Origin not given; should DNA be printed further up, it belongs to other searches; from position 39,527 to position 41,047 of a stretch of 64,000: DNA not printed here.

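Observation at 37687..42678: Orphan dehydratase-family subunit + ketopantoate-reductase::activase fusion + CoA ligase: a possible self-contained 2-oxoacid-to-enoyl-CoA module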

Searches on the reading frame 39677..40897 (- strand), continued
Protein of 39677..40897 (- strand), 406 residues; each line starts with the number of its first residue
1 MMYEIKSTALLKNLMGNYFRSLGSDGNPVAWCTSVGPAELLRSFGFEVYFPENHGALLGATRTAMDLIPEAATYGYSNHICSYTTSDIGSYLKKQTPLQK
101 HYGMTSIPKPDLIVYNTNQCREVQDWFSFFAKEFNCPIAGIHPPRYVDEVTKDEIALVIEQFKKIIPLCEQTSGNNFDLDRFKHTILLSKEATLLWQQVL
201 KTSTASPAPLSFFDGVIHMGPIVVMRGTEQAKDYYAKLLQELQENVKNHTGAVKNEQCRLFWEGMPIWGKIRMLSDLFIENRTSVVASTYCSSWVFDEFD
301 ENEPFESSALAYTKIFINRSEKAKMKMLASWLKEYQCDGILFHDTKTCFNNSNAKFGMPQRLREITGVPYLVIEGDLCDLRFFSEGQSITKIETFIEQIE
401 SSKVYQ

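Call 46: find_encoding_contigs(protein=P0491, flank=10000, max_places=1)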
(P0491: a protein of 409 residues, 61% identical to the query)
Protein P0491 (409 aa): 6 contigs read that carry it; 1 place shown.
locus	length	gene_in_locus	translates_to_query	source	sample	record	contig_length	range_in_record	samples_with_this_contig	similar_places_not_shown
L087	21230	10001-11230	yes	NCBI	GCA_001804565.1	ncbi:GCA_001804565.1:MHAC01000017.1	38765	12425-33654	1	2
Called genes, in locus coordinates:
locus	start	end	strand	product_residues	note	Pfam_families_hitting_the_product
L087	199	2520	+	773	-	PF01315:Ald_Xan_dh_C, PF02738:MoCoBD_1, PF20256:MoCoBD_2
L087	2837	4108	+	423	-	PF00108:Thiolase_N, PF02803:Thiolase_C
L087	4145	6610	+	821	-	PF02737:3HCDH_N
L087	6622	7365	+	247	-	PF00106:adh_short, PF08659:KR, PF13561:adh_short_C2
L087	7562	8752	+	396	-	PF00108:Thiolase_N, PF02803:Thiolase_C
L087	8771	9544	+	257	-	PF00378:ECH_1, PF16113:ECH_2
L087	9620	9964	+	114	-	PF05635:23S_rRNA_IVP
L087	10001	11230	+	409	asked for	PF06050:HGD-D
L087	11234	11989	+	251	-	PF01869:BcrAD_BadFG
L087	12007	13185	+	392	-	PF06050:HGD-D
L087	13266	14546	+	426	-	PF06050:HGD-D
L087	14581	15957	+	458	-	PF01869:BcrAD_BadFG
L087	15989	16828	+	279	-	PF01869:BcrAD_BadFG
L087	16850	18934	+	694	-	PF02629:CoA_binding, PF13380:CoA_binding_2, PF13607:Succ_CoA_lig, PF19045:Ligase_CoA_2, PF13549:ATP-grasp_5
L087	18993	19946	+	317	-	PF02558:ApbA, PF03446:NAD_binding_2 (weak), PF03807:F420_oxidored, PF08546:ApbA_C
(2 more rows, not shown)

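Call 49: find_encoding_contigs(protein=P0449, flank=10000, max_places=2)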
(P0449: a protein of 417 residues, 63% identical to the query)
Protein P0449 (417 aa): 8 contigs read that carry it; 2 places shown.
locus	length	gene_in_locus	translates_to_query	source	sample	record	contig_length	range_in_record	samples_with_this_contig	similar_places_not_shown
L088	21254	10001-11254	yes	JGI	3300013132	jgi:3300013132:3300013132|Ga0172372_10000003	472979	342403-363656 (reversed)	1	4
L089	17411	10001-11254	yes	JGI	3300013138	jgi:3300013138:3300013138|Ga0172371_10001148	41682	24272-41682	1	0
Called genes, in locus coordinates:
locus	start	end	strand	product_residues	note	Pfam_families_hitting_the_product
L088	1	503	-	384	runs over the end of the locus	PF13484:Fer4_16 (faint), PF25160:LdpA_Fe-S-bd (faint), PF12838:Fer4_7 (weak), PF13183:Fer4_8, PF13187:Fer4_9, PF13237:Fer4_10 (weak), PF13534:Fer4_17, PF02754:CCG, +1 more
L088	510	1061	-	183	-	-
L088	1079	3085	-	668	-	PF02730:AFOR_N, PF01314:AFOR_C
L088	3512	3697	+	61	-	-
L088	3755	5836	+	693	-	PF02629:CoA_binding, PF13380:CoA_binding_2, PF13607:Succ_CoA_lig, PF19045:Ligase_CoA_2 (weak), PF13549:ATP-grasp_5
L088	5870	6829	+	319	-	PF02558:ApbA, PF02737:3HCDH_N (faint), PF03446:NAD_binding_2 (weak), PF03807:F420_oxidored, PF08546:ApbA_C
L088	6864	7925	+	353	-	PF08240:ADH_N, PF00107:ADH_zinc_N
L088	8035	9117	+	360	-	PF00378:ECH_1, PF16113:ECH_2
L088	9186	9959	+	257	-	PF00378:ECH_1, PF16113:ECH_2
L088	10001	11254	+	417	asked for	PF06050:HGD-D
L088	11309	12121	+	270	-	PF01869:BcrAD_BadFG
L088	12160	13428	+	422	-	PF00108:Thiolase_N, PF02803:Thiolase_C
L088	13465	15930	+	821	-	PF02737:3HCDH_N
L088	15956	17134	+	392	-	PF02771:Acyl-CoA_dh_N, PF02770:Acyl-CoA_dh_M, PF00441:Acyl-CoA_dh_1, PF08028:Acyl-CoA_dh_2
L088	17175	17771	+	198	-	PF01128:IspD (weak), PF12804:NTP_transf_3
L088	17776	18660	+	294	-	PF00941:FAD_binding_5, PF03450:CO_deh_flav_C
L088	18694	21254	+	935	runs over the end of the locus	PF00111:Fer2, PF01799:Fer2_2, PF01315:Ald_Xan_dh_C, PF02738:MoCoBD_1, PF20256:MoCoBD_2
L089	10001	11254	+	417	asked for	PF06050:HGD-D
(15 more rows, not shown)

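Call 50: find_encoding_contigs(protein=P0391, flank=10000, max_places=1)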
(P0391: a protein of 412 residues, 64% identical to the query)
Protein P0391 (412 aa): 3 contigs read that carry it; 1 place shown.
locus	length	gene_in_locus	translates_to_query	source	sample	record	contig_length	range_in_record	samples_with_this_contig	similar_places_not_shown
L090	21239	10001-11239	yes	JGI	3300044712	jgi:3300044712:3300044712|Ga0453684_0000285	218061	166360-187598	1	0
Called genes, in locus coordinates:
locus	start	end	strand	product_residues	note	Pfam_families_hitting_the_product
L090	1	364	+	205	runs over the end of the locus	PF02662:FlpD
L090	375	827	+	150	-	PF01257:2Fe-2S_thioredx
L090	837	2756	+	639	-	PF01257:2Fe-2S_thioredx (weak), PF01512:Complex1_51K, PF10531:SLBB, PF10589:NADH_4Fe-4S, PF00037:Fer4 (weak), PF13187:Fer4_9, PF13237:Fer4_10, PF14697:Fer4_21, +4 more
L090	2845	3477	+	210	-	PF00111:Fer2 (weak), PF13510:Fer2_4, PF22117:Fer4_Nqo3 (weak), PF12838:Fer4_7 (weak)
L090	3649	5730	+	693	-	PF02629:CoA_binding, PF13380:CoA_binding_2, PF13607:Succ_CoA_lig, PF13549:ATP-grasp_5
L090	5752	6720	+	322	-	PF02558:ApbA, PF03446:NAD_binding_2 (faint), PF03807:F420_oxidored (faint), PF08546:ApbA_C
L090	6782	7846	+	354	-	PF08240:ADH_N, PF01262:AlaDh_PNT_C (weak), PF00107:ADH_zinc_N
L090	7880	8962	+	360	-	PF00378:ECH_1, PF16113:ECH_2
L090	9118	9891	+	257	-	PF00378:ECH_1, PF16113:ECH_2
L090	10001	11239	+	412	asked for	PF06050:HGD-D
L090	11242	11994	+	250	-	PF01869:BcrAD_BadFG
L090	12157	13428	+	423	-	PF00108:Thiolase_N, PF02803:Thiolase_C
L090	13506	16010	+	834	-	PF02737:3HCDH_N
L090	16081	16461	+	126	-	PF24709:DUF7670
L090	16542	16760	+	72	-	-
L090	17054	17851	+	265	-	PF13557:Phenol_MetA_deg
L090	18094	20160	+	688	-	PF03169:OPT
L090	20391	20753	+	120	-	PF05402:PqqD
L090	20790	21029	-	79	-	-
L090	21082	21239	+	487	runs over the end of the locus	PF01546:Peptidase_M20, PF07687:M20_dimer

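Call 51: find_encoding_contigs(protein=P0265, flank=10000, max_places=2)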
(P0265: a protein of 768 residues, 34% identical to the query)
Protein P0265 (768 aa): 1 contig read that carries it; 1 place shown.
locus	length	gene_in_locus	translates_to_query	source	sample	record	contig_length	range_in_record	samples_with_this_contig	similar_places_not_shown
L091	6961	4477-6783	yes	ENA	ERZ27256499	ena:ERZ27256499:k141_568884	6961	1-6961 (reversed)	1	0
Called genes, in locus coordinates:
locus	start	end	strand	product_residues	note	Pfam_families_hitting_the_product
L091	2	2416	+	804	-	?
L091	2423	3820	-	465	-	PF00282:Pyridoxal_deC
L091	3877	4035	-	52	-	PF00471:Ribosomal_L33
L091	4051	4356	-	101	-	PF00253:Ribosomal_S14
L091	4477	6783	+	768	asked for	PF02558:ApbA, PF08546:ApbA_C, PF06050:HGD-D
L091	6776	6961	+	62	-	?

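Call 52: find_encoding_contigs(protein=P0244, flank=10000, max_places=2)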
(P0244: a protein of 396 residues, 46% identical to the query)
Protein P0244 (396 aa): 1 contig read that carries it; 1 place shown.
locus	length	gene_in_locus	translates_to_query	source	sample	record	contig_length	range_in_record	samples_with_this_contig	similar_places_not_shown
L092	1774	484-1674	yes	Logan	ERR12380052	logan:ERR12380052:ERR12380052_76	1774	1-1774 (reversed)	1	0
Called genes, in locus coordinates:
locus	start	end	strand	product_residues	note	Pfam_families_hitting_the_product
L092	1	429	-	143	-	?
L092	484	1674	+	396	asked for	PF06050:HGD-D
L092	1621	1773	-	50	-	?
